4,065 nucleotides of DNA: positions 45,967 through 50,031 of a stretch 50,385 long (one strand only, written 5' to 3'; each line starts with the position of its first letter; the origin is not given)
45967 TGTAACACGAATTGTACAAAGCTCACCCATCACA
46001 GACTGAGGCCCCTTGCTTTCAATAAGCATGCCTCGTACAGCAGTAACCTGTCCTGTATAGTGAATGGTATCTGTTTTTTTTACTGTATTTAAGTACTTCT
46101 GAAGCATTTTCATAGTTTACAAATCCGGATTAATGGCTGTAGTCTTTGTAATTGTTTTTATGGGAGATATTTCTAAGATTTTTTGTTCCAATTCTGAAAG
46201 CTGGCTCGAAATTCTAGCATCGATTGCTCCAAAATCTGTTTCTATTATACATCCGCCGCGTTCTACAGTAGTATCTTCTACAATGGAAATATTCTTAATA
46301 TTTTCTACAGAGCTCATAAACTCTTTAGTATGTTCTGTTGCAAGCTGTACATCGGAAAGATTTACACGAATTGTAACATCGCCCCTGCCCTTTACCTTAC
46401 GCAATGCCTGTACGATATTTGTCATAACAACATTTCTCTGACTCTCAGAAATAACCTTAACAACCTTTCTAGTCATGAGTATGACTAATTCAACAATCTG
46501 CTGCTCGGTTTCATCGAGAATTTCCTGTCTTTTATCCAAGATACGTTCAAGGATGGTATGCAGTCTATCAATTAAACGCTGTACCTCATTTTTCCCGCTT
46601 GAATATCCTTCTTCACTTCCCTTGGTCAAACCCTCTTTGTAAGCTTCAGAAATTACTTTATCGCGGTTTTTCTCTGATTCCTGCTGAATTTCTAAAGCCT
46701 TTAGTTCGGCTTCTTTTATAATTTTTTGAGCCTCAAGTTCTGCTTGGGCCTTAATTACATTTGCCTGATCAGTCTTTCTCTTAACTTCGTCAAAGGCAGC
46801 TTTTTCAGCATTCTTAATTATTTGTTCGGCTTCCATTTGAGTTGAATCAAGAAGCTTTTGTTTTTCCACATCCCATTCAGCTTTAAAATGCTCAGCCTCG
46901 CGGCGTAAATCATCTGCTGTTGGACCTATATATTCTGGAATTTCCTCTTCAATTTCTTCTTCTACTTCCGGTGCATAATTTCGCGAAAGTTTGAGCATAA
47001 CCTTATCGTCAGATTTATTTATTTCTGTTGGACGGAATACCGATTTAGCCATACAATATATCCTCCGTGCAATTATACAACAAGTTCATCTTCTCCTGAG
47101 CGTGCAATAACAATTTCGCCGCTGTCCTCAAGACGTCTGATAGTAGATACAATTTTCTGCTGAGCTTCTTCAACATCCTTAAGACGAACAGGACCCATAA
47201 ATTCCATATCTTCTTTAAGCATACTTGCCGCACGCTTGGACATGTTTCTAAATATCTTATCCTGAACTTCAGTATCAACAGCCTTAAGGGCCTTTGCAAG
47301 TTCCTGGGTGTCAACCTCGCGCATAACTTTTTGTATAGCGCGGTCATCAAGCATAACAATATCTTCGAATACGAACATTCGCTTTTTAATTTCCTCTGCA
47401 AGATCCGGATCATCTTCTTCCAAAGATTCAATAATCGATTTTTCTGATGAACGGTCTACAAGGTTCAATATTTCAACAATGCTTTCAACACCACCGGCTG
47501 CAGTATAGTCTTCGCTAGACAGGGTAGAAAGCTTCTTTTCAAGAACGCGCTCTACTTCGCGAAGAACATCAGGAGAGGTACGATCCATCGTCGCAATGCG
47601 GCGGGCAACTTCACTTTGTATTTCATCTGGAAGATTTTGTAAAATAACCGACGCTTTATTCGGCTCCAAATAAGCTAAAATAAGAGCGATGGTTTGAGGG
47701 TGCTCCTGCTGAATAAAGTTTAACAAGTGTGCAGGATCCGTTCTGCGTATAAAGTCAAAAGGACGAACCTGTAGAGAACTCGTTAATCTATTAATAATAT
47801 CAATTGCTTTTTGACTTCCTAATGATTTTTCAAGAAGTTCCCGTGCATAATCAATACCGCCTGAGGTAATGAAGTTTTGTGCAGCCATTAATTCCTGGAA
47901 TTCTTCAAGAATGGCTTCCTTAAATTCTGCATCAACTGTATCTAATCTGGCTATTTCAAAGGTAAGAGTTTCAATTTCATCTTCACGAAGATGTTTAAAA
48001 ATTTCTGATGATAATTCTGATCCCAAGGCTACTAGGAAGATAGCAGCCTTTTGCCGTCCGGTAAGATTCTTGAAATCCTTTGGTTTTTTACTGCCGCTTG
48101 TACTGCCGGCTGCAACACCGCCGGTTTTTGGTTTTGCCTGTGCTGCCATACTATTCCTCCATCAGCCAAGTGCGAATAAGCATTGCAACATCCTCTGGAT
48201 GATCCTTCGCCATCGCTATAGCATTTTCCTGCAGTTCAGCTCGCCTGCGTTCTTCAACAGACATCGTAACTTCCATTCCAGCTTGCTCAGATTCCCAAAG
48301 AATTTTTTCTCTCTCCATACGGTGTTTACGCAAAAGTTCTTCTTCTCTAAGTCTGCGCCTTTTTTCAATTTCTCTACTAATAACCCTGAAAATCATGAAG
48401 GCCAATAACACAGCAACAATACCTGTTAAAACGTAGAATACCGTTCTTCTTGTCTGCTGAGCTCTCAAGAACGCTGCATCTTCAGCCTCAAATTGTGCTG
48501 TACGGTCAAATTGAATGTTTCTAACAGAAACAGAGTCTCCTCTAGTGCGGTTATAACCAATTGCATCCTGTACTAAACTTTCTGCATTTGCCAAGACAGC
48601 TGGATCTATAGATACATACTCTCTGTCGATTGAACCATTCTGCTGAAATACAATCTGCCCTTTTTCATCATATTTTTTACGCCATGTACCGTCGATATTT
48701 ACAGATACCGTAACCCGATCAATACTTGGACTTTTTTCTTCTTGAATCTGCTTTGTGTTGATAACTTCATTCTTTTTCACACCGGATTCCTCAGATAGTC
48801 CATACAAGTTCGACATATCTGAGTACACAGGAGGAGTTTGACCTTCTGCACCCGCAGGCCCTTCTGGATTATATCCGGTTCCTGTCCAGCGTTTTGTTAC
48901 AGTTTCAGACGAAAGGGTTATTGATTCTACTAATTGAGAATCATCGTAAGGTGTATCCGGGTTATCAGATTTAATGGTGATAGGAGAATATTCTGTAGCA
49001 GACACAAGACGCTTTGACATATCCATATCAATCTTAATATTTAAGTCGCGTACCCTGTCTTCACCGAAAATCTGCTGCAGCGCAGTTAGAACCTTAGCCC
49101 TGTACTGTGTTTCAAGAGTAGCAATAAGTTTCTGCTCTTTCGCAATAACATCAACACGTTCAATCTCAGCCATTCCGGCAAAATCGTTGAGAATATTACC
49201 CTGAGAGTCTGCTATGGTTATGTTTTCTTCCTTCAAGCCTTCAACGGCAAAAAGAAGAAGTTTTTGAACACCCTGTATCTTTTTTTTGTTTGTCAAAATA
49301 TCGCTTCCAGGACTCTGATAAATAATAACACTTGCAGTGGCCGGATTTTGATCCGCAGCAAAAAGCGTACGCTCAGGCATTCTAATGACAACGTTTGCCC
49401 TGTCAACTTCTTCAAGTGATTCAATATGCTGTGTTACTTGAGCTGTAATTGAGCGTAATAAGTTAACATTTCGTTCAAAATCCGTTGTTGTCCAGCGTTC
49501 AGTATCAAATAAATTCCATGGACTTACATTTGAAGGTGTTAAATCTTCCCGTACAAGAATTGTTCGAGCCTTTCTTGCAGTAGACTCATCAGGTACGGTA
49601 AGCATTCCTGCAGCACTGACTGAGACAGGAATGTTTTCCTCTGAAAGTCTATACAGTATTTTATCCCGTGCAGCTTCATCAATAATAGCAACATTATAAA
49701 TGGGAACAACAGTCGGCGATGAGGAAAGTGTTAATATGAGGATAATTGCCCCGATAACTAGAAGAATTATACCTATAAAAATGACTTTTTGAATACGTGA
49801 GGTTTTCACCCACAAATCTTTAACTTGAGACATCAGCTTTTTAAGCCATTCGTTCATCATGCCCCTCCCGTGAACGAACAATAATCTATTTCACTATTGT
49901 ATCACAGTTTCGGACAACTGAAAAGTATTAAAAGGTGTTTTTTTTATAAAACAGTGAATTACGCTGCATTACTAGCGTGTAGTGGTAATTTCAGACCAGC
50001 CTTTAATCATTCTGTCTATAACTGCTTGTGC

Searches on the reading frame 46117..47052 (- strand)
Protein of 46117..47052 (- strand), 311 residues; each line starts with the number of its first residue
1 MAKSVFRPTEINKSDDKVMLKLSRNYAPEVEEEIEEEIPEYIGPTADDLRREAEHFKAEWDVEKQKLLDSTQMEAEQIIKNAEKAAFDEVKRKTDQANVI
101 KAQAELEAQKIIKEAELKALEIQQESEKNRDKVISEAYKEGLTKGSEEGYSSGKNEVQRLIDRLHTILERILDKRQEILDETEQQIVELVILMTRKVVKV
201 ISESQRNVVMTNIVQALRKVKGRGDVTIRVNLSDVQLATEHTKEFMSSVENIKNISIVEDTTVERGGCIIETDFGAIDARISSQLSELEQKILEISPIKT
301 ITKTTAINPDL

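Call 60: search_protein_families(library=pfam, proteins=[window:46117-47052:-], max_evalue=0.001)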
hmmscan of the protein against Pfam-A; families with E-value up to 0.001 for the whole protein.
window:46117-47052:- (311 aa): 2 families
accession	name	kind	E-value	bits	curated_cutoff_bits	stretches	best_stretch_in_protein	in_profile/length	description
PF02108.21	FliH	-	1.8e-27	96.3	24.1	1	160-287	3-127/128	Flagellar assembly protein FliH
PF06635.17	T3SS_SCTL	-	0.0003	20.8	23.3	1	133-288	49-194/206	Type 3 secretion system stator protein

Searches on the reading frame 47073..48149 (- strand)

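Call 60: search_protein_families(library=pfam, proteins=[window:47073-48149:-], max_evalue=0.001)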
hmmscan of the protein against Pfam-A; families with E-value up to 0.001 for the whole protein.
window:47073-48149:- (358 aa): 4 families
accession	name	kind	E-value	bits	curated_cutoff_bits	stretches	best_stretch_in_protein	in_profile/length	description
PF01706.21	FliG_C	-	1.7e-49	167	23.3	1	241-348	1-108/108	FliG C-terminal domain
PF14842.11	FliG_N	-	1.2e-47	161.2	25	2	28-131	1-104/104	FliG N-terminal domain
PF14841.11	FliG_M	-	8.2e-37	125.7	25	2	139-213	1-75/76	FliG middle domain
PF03448.22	MgtE_N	-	1.4e-09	38.8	25.9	0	111-190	14-90/102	MgtE intracellular N domain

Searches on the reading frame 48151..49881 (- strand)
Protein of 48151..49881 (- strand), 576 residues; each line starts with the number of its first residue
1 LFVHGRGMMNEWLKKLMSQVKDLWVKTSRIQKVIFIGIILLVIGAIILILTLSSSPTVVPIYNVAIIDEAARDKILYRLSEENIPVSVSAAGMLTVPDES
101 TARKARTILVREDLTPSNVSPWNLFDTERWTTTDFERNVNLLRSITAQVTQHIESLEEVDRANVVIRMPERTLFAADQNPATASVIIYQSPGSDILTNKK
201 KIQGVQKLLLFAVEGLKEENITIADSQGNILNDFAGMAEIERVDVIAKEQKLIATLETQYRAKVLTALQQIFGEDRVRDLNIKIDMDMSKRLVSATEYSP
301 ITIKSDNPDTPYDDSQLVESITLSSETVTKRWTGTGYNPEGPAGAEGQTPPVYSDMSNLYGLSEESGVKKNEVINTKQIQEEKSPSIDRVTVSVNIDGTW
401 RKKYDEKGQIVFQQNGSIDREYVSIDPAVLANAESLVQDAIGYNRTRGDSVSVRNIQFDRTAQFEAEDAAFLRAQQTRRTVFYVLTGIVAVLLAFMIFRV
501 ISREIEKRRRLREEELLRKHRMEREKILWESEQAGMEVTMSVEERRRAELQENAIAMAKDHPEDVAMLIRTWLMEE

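Call 60: search_protein_families(library=pfam, proteins=[window:48151-49881:-], max_evalue=0.001)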
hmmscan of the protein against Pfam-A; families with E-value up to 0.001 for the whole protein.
window:48151-49881:- (576 aa): 2 families
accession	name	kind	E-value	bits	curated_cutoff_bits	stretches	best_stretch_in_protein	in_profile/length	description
PF01514.23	YscJ_FliF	-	1.5e-36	126.3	24.4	1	55-232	3-178/179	Secretory protein of YscJ/FliF family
PF08345.17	YscJ_FliF_C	-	3.1e-24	86.5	23.8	1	268-458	1-147/147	Flagellar M-ring protein C-terminal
